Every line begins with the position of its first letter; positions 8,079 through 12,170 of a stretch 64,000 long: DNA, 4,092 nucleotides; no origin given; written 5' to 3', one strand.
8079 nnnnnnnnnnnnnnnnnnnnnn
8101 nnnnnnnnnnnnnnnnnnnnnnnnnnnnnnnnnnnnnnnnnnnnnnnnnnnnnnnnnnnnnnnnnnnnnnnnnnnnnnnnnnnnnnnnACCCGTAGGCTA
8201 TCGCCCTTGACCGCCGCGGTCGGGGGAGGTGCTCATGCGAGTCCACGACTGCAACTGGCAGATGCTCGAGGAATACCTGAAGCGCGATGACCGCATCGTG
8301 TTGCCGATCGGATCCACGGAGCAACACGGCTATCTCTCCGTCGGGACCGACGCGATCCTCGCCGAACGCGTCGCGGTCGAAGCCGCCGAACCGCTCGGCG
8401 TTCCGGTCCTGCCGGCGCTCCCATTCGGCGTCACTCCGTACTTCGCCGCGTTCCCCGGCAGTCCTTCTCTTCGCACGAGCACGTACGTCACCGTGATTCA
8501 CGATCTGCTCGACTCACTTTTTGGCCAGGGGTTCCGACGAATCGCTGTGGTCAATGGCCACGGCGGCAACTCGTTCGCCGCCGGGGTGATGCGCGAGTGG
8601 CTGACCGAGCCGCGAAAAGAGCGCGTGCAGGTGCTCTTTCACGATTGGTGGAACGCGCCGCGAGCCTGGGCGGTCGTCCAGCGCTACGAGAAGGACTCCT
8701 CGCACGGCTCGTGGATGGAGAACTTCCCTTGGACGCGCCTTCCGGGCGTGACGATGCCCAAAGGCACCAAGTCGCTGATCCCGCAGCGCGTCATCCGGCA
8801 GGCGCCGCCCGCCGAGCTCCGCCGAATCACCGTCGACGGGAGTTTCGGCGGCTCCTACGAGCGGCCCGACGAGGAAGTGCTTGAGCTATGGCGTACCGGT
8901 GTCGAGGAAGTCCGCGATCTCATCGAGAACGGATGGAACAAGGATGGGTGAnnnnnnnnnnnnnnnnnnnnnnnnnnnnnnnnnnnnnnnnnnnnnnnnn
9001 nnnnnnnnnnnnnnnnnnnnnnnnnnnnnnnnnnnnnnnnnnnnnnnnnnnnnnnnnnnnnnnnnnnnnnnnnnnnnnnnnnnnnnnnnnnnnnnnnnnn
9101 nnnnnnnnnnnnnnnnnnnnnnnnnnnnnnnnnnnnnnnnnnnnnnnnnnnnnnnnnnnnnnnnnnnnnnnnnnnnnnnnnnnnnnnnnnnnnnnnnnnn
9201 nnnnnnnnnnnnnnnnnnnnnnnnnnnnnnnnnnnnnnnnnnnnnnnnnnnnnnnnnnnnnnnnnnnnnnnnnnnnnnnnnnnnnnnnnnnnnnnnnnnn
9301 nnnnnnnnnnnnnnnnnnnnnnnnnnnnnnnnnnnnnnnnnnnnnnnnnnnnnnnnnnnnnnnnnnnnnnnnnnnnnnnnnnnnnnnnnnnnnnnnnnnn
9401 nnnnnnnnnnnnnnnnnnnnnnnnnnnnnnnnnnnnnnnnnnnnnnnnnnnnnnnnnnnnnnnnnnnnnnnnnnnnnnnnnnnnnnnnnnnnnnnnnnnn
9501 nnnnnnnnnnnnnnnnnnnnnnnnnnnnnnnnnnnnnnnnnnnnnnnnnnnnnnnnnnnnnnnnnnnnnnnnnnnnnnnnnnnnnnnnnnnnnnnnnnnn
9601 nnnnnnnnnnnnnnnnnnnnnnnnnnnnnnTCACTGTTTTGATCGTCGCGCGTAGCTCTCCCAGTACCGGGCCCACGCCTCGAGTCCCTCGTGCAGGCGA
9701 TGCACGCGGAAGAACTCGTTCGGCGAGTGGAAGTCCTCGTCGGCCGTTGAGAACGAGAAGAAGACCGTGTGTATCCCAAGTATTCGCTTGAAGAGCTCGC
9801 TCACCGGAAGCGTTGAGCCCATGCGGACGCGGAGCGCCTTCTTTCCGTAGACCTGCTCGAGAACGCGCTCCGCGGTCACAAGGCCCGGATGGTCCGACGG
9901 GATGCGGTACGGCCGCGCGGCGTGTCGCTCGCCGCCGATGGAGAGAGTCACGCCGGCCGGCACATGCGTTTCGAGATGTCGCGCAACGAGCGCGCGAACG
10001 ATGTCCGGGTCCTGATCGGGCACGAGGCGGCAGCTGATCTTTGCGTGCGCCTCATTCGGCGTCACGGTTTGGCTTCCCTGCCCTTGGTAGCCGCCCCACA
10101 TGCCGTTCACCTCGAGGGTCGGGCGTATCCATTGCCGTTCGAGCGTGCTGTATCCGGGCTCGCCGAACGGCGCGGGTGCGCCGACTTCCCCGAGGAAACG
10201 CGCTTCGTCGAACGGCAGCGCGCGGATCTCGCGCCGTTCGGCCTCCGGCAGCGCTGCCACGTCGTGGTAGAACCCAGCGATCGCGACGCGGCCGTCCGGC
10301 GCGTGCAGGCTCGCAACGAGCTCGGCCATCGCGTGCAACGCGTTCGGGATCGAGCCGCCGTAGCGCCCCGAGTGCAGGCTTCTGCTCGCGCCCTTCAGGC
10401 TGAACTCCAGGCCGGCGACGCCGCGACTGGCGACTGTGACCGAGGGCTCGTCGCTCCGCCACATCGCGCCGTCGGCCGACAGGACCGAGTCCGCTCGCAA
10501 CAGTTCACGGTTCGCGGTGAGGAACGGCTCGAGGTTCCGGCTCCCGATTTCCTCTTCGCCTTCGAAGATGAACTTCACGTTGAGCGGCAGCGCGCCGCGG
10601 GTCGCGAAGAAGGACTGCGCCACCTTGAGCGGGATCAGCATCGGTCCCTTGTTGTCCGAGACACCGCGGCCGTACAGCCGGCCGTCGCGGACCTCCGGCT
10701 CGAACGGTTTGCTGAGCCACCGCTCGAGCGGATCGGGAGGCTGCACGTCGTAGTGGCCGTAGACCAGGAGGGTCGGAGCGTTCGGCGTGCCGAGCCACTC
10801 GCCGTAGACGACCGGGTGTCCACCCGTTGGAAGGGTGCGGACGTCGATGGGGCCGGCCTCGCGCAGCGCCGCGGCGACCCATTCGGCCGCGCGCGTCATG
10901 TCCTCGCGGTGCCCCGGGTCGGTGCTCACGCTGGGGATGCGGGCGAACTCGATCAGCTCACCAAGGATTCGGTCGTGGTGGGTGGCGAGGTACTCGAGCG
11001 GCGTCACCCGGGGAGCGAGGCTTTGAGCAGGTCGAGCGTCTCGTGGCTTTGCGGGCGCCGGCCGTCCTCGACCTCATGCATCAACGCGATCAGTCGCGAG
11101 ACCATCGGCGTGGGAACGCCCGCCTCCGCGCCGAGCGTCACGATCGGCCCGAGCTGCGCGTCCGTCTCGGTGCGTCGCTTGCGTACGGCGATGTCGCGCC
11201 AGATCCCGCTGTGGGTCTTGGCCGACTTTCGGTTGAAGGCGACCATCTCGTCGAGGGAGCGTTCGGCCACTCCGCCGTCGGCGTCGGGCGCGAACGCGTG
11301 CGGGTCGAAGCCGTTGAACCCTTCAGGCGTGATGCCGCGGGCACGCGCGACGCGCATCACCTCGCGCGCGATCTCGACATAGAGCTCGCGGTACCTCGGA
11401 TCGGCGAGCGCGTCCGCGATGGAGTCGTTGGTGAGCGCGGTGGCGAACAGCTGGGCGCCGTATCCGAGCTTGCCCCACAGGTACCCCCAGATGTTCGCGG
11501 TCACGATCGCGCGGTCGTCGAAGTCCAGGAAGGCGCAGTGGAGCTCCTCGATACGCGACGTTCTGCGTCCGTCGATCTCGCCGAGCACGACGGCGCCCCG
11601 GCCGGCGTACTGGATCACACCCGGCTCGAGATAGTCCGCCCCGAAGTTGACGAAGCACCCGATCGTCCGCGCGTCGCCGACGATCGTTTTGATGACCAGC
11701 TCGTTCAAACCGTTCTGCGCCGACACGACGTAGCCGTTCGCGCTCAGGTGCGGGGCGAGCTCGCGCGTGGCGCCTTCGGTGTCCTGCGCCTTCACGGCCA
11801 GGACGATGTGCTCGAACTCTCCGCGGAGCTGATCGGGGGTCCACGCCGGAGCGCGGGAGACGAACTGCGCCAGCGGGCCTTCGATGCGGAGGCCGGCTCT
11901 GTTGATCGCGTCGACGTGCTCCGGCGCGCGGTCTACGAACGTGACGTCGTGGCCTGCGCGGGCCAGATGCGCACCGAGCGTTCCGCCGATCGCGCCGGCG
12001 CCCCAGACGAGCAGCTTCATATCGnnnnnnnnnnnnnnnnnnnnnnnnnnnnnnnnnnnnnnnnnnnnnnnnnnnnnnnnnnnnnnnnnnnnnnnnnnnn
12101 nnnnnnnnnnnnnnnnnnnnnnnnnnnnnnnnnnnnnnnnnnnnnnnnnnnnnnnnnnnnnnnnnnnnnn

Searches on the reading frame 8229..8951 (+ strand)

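Call 26: search_protein_families(library=pfam, proteins=[window:8229-8951:+], max_evalue=0.001)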
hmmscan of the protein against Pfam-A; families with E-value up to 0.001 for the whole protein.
window:8229-8951:+ (240 aa): 1 family
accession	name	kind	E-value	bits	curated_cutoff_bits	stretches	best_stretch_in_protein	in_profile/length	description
PF02633.19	Creatininase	-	9e-40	137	31.3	1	6-165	1-167/238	Creatinine amidohydrolase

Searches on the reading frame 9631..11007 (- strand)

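Call 26: search_protein_families(library=pfam, proteins=[window:9631-11007:-], max_evalue=0.001)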
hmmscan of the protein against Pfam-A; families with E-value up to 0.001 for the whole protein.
window:9631-11007:- (458 aa): 3 families
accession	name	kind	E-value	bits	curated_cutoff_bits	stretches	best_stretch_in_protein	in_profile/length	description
PF01546.33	Peptidase_M20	-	1.8e-30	106.9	24.6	1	81-450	1-205/206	Peptidase family M20/M25/M40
PF07687.19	M20_dimer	-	2.8e-19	69.5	21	1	193-351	2-105/107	Peptidase dimerisation domain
PF04389.22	Peptidase_M28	-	0.00032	20.9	21.3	1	68-208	3-122/193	Peptidase family M28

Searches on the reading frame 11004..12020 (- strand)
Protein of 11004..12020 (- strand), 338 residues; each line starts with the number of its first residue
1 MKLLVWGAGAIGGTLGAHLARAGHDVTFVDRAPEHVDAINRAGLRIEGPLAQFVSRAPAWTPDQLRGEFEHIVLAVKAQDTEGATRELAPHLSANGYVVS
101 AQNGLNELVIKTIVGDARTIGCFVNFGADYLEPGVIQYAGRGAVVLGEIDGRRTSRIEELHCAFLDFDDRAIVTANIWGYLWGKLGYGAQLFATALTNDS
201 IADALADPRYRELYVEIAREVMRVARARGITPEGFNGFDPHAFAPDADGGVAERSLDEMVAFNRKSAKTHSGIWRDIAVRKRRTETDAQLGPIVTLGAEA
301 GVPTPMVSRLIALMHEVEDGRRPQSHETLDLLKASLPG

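Call 26: search_protein_families(library=pfam, proteins=[window:11004-12020:-], max_evalue=0.001)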
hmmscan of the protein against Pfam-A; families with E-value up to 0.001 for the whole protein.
window:11004-12020:- (338 aa): 6 families
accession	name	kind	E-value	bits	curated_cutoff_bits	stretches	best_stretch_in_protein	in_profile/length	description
PF02558.23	ApbA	-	5.6e-34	117.4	22.2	1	4-150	2-149/150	Ketopantoate reductase PanE/ApbA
PF08546.17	ApbA_C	-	1.5e-15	58.1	22.7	1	178-318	3-125/125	Ketopantoate reductase PanE/ApbA C terminal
PF03721.20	UDPG_MGDP_dh_N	-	9.5e-07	29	27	1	1-50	1-51/187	UDP-glucose/GDP-mannose dehydrogenase family, NAD binding domain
PF03807.23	F420_oxidored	-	1.2e-06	29.5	21.6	1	6-104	5-94/94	NADP oxidoreductase coenzyme F420-dependent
PF03446.21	NAD_binding_2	-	1.8e-05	25.2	21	1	5-101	4-92/161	NAD binding domain of 6-phosphogluconate dehydrogenase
PF01210.29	NAD_Gly3P_dh_N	-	2.9e-05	24.5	23.1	1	4-109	3-110/158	NAD-dependent glycerol-3-phosphate dehydrogenase N-terminus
